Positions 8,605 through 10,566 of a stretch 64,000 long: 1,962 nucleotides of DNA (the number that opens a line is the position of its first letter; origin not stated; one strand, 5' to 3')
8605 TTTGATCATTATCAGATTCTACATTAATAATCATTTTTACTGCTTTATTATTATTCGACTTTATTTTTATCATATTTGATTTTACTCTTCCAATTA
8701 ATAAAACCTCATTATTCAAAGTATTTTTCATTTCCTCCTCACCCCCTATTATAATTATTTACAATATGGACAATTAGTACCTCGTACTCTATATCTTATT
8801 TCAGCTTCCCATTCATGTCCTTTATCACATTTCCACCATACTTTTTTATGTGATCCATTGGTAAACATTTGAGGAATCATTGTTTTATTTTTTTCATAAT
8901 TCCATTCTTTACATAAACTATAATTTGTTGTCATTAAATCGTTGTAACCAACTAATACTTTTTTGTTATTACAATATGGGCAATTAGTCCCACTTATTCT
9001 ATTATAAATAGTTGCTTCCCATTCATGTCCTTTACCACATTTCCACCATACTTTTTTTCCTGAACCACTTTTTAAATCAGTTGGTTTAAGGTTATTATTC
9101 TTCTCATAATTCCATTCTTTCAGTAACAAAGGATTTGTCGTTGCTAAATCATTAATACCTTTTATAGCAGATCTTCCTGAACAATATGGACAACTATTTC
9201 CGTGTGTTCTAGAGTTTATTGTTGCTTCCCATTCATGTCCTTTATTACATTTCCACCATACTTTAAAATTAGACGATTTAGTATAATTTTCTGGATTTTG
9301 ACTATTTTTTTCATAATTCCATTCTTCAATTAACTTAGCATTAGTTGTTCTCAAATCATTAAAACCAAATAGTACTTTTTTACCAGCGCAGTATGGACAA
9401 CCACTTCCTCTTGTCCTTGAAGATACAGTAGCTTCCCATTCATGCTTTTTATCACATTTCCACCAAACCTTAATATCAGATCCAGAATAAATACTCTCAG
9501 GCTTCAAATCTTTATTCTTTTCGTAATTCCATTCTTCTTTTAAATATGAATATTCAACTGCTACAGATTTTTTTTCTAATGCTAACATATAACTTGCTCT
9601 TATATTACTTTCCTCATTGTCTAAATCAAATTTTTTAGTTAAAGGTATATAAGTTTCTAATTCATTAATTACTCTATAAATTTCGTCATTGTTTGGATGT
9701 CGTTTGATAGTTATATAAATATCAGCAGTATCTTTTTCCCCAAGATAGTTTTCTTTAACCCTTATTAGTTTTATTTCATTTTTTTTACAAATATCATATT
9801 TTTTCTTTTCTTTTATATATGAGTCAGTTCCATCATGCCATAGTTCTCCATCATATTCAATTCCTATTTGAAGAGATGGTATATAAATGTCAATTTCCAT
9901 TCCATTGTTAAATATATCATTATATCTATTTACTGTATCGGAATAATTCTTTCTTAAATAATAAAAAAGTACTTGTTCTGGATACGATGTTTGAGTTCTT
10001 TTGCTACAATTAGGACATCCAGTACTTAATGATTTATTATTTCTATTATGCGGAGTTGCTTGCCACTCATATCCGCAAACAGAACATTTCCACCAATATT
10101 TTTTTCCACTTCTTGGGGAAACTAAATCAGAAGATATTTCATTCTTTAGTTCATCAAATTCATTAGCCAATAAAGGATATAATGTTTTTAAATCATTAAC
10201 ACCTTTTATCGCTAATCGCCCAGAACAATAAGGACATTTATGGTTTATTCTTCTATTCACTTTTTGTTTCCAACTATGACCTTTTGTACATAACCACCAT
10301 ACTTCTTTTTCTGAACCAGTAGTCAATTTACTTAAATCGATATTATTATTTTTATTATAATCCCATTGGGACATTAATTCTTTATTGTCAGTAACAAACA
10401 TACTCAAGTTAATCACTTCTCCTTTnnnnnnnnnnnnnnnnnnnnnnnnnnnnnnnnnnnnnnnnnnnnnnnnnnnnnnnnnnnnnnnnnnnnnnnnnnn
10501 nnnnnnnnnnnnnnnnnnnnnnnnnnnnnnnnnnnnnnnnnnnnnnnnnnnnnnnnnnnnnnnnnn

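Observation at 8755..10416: A 553-aa protein with about seven treble-clef zinc-ribbon repeats around a Vsr/DUF559-like endonuclease core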

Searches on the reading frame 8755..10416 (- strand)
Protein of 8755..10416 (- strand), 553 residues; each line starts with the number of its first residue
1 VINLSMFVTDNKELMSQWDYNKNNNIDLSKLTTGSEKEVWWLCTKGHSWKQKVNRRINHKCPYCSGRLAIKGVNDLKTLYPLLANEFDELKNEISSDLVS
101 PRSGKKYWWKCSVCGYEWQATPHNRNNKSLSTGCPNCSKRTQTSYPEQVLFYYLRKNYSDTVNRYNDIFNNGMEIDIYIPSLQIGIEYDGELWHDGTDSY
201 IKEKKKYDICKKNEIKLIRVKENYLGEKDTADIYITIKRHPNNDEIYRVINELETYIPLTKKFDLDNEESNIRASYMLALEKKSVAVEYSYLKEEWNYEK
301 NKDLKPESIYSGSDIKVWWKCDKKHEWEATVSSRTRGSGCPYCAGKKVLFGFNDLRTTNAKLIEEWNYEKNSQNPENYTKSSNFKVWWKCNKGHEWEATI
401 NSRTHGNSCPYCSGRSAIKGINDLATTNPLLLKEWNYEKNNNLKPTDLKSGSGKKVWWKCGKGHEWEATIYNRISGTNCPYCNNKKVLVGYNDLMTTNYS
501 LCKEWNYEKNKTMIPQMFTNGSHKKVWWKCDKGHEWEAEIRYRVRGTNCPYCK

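Call 3: search_protein_families(library=pfam, proteins=[window:8755-10416:-], max_evalue=0.1)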
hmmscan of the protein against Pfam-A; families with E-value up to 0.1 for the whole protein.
window:8755-10416:- (553 aa): 5 families
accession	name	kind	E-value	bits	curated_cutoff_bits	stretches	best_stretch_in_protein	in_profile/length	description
PF14311.12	DUF4379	-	1.4e-115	377.9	24.5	6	431-485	1-56/56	Probable Treble clef zinc finger domain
PF09723.15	Zn_ribbon_8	-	5.6e-05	23.5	34.4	0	108-140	5-36/41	Zinc ribbon domain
PF24440.1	DUF7559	-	0.0082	16.8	27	0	476-488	35-47/52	Family of unknown function (DUF7559)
PF15777.11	Anti-TRAP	-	0.011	16.2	32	0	319-349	14-42/59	Tryptophan RNA-binding attenuator protein inhibitory protein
PF01155.25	HypA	-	0.026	15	28.9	0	109-141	71-96/112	Hydrogenase/urease nickel incorporation, metallochaperone, hypA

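Call 4: search_protein_families(library=ncbifam, proteins=[window:8755-10416:-], max_evalue=0.1)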
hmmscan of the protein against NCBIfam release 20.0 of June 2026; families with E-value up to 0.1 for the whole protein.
window:8755-10416:- (553 aa): 2 families
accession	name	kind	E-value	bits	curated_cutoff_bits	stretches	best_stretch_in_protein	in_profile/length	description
NF001607.0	PRK00398.1-4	equivalog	0.00057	19.5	89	0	333-350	24-40/53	DNA-directed RNA polymerase subunit P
NF045767.1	RuberyRbr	equivalog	0.035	14.1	200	1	86-140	137-183/194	rubrerythrin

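Call 10: find_homologous_proteins(query=window:8755-10416:-)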
Query window:8755-10416:- (553 aa): 8000 proteins with E <= 0.001 among 8000 candidates; the best 120 are listed.
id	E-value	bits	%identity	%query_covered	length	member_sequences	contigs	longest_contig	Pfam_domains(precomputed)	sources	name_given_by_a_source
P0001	0.0e+0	1306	100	99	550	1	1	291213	PF14311.13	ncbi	-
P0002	0.0e+0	1300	39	99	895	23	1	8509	PF14311.13,PF05605.19,PF22799.3,PF19653.5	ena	-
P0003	0.0e+0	1187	44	100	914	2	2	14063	PF14311.13,PF22365.2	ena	-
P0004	0.0e+0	1167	44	75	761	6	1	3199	PF14311.13,PF22799.3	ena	-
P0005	0.0e+0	1151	46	100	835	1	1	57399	PF14311.13,PF22799.3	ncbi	-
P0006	0.0e+0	1149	47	99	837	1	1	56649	PF14311.13,PF22799.3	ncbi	-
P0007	0.0e+0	1100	45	99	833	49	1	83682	PF14311.13,PF22799.3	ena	-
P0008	0.0e+0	1064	44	99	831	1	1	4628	PF14311.13,PF22799.3,PF18741.8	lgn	-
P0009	0.0e+0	1062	46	99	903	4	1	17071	PF14311.13,PF22799.3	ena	-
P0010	0.0e+0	1047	47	99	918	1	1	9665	PF14311.13,PF09723.16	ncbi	-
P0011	0.0e+0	1039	45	99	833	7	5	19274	PF14311.13,PF22799.3,PF18741.8,PF09723.16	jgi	-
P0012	0.0e+0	1036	45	100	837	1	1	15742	PF14311.13,PF15777.11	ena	-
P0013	0.0e+0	1034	45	99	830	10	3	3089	PF14311.13,PF05605.19,PF22799.3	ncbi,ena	-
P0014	0.0e+0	1031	37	87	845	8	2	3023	PF14311.13,PF00226.37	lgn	-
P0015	0.0e+0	1026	43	99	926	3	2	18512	PF14311.13,PF00226.37,PF22799.3,PF15777.11,PF24440.2,PF04376.20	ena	-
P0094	1.4e-270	917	41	74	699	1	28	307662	PF14311.13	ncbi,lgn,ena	-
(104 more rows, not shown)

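Call 13: find_encoding_contigs(protein=P0001, flank=10000, max_places=4)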
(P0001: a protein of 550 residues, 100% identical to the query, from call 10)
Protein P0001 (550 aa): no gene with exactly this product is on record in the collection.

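Call 28: search_protein_families(library=phrogs, proteins=[window:8755-10416:-], max_evalue=0.01)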
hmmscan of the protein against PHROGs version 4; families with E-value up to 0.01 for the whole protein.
window:8755-10416:- (553 aa): 5 families
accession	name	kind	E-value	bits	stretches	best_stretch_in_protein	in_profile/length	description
phrog_559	-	DNA, RNA and nucleotide metabolism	1.3e-65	223.3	3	31-242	206-416/607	HNH endonuclease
phrog_9902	-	unknown function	7e-44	150.8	6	95-239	36-168/210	-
phrog_681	-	DNA, RNA and nucleotide metabolism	2.7e-32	113.1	4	208-493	179-437/576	endonuclease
phrog_3339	-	DNA, RNA and nucleotide metabolism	1.5e-10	41.8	1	134-223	243-335/536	homing endonuclease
phrog_19778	-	unknown function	8.4e-07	29.4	1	147-221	256-342/362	-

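Call 29: search_protein_families(library=padloc, proteins=[window:8755-10416:-], max_evalue=0.01)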
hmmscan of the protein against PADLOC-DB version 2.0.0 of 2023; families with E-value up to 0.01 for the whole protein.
window:8755-10416:- (553 aa): 0 families

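Call 42: find_encoding_contigs(protein=P0010, flank=5000, max_places=2)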
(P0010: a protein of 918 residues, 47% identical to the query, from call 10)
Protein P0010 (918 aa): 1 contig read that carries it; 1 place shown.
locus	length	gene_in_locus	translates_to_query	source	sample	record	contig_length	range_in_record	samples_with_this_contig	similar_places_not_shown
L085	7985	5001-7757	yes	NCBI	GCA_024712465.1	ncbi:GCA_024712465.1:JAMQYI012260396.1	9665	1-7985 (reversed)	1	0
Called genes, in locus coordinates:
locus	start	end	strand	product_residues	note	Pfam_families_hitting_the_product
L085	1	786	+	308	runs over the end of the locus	PF08867:FRG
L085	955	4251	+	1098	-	PF13643:DUF4145 (weak), PF04313:HSDR_N (weak), PF00270:DEAD, PF04851:ResIII, PF18766:SWI2_SNF2, PF00271:Helicase_C (faint), PF08463:EcoEI_R_C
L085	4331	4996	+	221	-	-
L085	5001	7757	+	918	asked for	PF14311:DUF4379, PF09723:Zn_ribbon_8 (faint), PF14311:DUF4379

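Call 43: find_encoding_contigs(protein=P0003, flank=5000, max_places=2)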
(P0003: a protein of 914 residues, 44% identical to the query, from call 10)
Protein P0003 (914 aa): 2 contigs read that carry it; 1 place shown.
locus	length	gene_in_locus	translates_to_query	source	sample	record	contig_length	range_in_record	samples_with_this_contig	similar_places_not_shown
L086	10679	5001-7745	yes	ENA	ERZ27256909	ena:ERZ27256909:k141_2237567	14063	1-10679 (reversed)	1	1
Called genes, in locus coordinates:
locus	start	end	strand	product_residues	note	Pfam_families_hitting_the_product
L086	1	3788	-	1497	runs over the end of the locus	-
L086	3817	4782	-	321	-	PF08378:NERD, PF01396:Zn_ribbon_Top1, PF06839:Zn_ribbon_GRF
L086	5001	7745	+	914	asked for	PF14311:DUF4379, PF22365:PfNDH2_hel_ins (faint), PF14311:DUF4379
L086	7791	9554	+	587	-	PF14311:DUF4379, PF09723:Zn_ribbon_8 (faint), PF14311:DUF4379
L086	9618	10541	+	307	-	PF05593:RHS_repeat (faint)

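Call 44: find_encoding_contigs(protein=P0094, flank=5000, max_places=4)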
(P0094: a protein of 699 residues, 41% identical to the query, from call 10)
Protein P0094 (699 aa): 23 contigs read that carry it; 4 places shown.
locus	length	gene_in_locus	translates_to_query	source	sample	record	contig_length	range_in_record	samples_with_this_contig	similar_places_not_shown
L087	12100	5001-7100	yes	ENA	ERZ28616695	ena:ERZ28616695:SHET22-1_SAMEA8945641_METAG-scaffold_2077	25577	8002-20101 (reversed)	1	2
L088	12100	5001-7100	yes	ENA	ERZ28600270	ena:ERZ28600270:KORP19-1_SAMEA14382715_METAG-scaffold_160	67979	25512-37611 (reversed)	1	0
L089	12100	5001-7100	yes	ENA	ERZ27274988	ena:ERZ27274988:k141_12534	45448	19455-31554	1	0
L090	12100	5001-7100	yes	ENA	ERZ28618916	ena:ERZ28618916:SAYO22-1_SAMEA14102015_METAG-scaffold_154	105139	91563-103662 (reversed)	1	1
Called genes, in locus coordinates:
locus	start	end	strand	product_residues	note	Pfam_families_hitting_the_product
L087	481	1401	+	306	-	PF14088:DUF4268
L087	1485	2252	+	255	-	-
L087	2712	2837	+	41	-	PF19552:DUF6075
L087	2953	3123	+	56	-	-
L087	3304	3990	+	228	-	PF14191:YodL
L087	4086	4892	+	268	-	PF00589:Phage_integrase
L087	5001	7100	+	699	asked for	PF14311:DUF4379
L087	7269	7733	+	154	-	PF01451:LMWPc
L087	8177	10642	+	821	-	PF00512:HisKA, PF02518:HATPase_c, PF00072:Response_reg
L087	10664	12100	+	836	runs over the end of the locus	PF00989:PAS (faint), PF13426:PAS_9 (weak), PF08447:PAS_3, PF00990:GGDEF, PF00563:EAL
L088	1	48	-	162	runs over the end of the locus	-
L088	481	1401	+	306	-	PF14088:DUF4268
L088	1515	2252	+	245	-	-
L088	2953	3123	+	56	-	-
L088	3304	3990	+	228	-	PF14191:YodL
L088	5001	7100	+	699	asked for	PF14311:DUF4379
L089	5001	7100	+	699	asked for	PF14311:DUF4379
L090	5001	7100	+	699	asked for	PF14311:DUF4379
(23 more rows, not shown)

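Call 52: search_dna_similar(query=window:8755-10416:-, collection=phages, mode=protein, max_rows=25)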
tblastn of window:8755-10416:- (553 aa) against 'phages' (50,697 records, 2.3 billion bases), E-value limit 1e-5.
Records with a match: 175; places in all: 232; records where one place covers at least 80% of the query: 1.
Best place of each record, by identity: <60% 175.
By first word of the organism name: Listeria 55; Salmonella 43; Escherichia 26; Vibrio 13; Klebsiella 11; Bacteriophage 7; Bacillus 7; Shigella 2; Pectobacterium 2; uncultured 1; and 8 more.
By host as written in the record: Listeria monocytogenes 44; - 21; Vibrio lentus 9; Escherichia coli 6; Klebsiella pneumoniae 5; Salmonella sp. 5; Salmonella enterica subsp. enterica serovar Enteritidis 4; Escherichia coli DH5a 4; and 51 more.
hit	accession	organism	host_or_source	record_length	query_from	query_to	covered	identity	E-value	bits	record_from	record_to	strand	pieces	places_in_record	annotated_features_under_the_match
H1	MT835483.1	Bacteriophage sp.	human fecal samples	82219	14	530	93%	30.1%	7e-50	191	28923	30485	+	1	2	record has no annotation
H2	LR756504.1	uncultured phage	metagenomic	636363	70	552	56%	38.6%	2e-9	243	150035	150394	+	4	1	record has no annotation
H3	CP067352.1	Clostridioides phage ES-S-0173-01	Clostridioides sp. ES-S-0173-01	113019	9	486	69%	30.2%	1e-9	134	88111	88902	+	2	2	record has no annotation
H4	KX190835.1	Bacillus phage vB_BtS_BMBtp15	Bacillus thuringiensis BGSC 4AE1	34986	14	553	60%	34.1%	1e-17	163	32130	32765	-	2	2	hypothetical protein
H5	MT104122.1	Sporosarcina phage Lietuvens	Sporosarcina aquimarina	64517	24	483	53%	34.1%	1e-22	177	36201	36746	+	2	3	protein of unknown function DUF4379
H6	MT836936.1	Bacteriophage sp.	human fecal samples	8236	339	544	37%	46.4%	2e-12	221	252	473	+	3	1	record has no annotation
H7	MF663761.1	Klebsiella phage vB_KpnM_KpV79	Klebsiella pneumoniae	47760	271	552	51%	31.8%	5e-12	136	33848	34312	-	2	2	hypothetical protein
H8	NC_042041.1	Klebsiella phage vB_KpnM_KpV79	Klebsiella pneumoniae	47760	271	552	51%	31.8%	5e-12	136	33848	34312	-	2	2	endonuclease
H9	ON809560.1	Klebsiella phage pKp383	Klebsiella pneumoniae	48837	271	552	51%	31.8%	1e-11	134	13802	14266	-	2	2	hypothetical protein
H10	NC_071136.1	Klebsiella phage pKp383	Klebsiella pneumoniae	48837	271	552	51%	31.8%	1e-11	134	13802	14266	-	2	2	HNH endonuclease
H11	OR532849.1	Klebsiella phage RCIP0055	Klebsiella pneumoniae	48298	271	552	51%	31.5%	2e-11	134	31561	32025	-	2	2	hypothetical protein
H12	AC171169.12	Escherichia phage H8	-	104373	313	552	43%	31.0%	2e-9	126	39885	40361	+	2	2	record has no annotation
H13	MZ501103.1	Escherichia phage SelmaRatti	Escherichia coli K-12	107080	313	552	43%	30.6%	2e-9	122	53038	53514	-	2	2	putative homing endonuclease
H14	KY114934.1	Salmonella phage SP01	Salmonella enterica subsp. enterica ...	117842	313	553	44%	29.9%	9e-9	121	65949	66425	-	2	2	hypothetical protein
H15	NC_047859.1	Salmonella phage SP01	Salmonella enterica subsp. enterica ...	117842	313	553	44%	29.9%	9e-9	121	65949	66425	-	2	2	endonuclease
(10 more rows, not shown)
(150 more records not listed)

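Call 60: find_related_loci(query=window:8755-10416:-, collection=metagenome_contigs, flank=5000)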
Query window:8755-10416:- (553 aa) in metagenome_contigs; peptide patterns used: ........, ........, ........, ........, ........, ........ (x = any residue, [..] = any of these).
206 stretches matched a pattern; 55 encode a relative of the query (tblastn E <= 1e-3); 55 distinct loci.
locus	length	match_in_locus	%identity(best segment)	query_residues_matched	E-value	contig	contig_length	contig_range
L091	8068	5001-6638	44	1-552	1e-141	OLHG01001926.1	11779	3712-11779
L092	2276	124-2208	43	1-553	2e-139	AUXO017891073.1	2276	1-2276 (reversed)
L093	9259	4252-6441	41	3-552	2e-128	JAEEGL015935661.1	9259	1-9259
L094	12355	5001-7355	41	7-553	1e-126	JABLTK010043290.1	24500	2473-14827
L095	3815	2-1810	39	4-553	2e-105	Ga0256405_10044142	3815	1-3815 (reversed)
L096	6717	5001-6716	36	1-553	6e-98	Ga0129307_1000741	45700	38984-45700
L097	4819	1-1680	37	1-553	2e-97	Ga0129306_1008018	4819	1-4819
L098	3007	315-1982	38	3-552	4e-90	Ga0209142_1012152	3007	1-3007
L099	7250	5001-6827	40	2-552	2e-97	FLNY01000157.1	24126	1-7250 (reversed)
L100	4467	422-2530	35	1-552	4e-86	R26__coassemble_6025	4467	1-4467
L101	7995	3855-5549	51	1-553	2e-85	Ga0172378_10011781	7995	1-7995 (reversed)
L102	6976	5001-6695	51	1-553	2e-85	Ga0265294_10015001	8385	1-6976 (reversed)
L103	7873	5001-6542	35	1-552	2e-80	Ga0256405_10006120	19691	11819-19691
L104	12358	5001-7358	34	7-553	2e-85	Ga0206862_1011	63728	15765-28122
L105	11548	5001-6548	36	1-552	5e-78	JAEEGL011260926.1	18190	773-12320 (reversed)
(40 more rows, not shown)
